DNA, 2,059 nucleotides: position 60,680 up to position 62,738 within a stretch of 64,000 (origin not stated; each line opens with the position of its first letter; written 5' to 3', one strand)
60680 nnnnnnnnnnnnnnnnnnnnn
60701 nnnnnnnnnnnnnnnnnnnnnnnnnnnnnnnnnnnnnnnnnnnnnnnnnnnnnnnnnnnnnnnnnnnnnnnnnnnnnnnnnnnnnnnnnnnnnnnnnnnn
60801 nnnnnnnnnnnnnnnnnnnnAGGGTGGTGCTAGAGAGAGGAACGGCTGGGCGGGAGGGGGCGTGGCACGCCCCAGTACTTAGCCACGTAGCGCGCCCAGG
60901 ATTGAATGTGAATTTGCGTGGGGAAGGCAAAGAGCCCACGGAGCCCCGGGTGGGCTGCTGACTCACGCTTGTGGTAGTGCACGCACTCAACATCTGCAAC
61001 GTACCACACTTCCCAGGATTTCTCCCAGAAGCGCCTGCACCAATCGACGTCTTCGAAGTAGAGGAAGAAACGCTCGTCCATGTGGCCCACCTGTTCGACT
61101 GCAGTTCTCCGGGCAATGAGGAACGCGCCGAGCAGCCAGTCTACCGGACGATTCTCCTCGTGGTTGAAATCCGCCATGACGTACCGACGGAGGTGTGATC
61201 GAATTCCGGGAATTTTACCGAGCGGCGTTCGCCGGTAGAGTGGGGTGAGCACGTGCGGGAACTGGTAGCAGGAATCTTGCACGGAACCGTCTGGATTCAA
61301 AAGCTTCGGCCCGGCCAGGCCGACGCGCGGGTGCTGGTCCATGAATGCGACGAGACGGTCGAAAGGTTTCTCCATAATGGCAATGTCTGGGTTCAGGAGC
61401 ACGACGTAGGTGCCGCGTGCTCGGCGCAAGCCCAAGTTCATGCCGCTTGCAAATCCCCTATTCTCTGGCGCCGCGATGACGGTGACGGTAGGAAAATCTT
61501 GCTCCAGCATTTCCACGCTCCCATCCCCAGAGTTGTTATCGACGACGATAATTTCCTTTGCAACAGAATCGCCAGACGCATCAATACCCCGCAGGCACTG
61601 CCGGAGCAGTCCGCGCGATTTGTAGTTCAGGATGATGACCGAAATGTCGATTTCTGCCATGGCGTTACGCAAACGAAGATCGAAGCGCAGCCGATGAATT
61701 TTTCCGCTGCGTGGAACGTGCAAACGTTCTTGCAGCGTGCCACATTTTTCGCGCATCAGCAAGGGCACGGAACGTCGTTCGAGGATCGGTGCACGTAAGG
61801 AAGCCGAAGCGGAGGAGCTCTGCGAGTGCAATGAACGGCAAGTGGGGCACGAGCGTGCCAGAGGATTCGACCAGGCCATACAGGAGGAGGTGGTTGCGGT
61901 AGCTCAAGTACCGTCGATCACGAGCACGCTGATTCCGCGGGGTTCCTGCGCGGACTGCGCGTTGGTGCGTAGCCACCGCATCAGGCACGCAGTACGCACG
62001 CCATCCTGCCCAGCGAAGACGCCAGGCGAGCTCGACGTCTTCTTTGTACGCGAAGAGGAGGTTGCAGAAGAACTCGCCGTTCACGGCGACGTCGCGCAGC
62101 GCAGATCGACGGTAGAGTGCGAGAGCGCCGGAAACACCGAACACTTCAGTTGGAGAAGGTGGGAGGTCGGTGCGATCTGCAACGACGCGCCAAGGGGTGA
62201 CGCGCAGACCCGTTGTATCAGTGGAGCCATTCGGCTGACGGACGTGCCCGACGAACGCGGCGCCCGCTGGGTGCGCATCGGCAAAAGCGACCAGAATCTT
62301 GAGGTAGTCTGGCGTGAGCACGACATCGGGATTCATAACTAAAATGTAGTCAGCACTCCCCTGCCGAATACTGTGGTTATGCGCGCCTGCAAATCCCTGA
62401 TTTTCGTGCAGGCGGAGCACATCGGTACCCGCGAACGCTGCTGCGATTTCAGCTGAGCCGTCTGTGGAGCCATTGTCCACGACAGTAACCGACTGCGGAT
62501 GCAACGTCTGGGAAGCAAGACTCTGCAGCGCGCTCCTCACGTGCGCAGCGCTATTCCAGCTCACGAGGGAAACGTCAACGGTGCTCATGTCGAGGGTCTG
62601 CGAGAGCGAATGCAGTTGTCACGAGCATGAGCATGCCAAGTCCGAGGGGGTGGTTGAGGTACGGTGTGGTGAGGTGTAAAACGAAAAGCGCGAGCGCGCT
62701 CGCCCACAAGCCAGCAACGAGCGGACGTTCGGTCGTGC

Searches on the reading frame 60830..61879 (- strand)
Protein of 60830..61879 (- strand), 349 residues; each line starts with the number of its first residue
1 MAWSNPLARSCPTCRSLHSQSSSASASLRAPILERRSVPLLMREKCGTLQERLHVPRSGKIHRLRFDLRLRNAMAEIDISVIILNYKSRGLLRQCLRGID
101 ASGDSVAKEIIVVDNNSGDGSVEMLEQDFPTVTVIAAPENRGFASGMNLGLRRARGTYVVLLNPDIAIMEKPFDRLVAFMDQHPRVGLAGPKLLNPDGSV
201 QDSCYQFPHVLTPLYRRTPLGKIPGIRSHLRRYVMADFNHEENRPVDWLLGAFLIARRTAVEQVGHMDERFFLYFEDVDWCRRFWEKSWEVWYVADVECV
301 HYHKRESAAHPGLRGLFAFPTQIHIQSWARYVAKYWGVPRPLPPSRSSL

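Call 53: search_protein_families(library=pfam, proteins=[window:60830-61879:-], max_evalue=0.0001)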
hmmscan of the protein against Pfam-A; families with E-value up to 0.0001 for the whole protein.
window:60830-61879:- (349 aa): 3 families
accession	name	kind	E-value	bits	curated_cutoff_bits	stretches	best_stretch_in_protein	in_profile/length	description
PF00535.33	Glycos_transf_2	-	2.3e-20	73.6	23.3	1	80-201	1-124/168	Glycosyl transferase family 2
PF13641.12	Glyco_tranf_2_3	-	9.7e-18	65.5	27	1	79-309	3-219/230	Glycosyltransferase like family 2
PF13712.12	Glyco_tranf_2_5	-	8.4e-07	29.4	27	1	133-306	31-194/210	Glycosyltransferase like family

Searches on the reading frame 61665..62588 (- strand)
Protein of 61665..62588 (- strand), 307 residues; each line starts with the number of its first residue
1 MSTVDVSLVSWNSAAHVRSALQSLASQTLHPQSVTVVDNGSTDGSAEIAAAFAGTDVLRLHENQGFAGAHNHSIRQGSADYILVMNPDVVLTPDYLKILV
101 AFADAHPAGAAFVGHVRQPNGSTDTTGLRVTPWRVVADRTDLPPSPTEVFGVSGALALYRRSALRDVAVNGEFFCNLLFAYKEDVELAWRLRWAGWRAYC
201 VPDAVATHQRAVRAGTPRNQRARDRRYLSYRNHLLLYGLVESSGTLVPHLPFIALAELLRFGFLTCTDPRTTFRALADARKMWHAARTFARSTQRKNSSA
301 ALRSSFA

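Call 53: search_protein_families(library=pfam, proteins=[window:61665-62588:-], max_evalue=0.0001)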
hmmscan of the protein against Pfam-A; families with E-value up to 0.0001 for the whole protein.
window:61665-62588:- (307 aa): 3 families
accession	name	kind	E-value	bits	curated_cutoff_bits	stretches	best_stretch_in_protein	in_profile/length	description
PF00535.33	Glycos_transf_2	-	5.6e-25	88.6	23.3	1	9-166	5-166/168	Glycosyl transferase family 2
PF13641.12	Glyco_tranf_2_3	-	8.3e-16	59.1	27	1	8-223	7-226/230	Glycosyltransferase like family 2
PF13632.12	Glyco_trans_2_3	-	1.5e-10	41.7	27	1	81-230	1-142/198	Glycosyl transferase family group 2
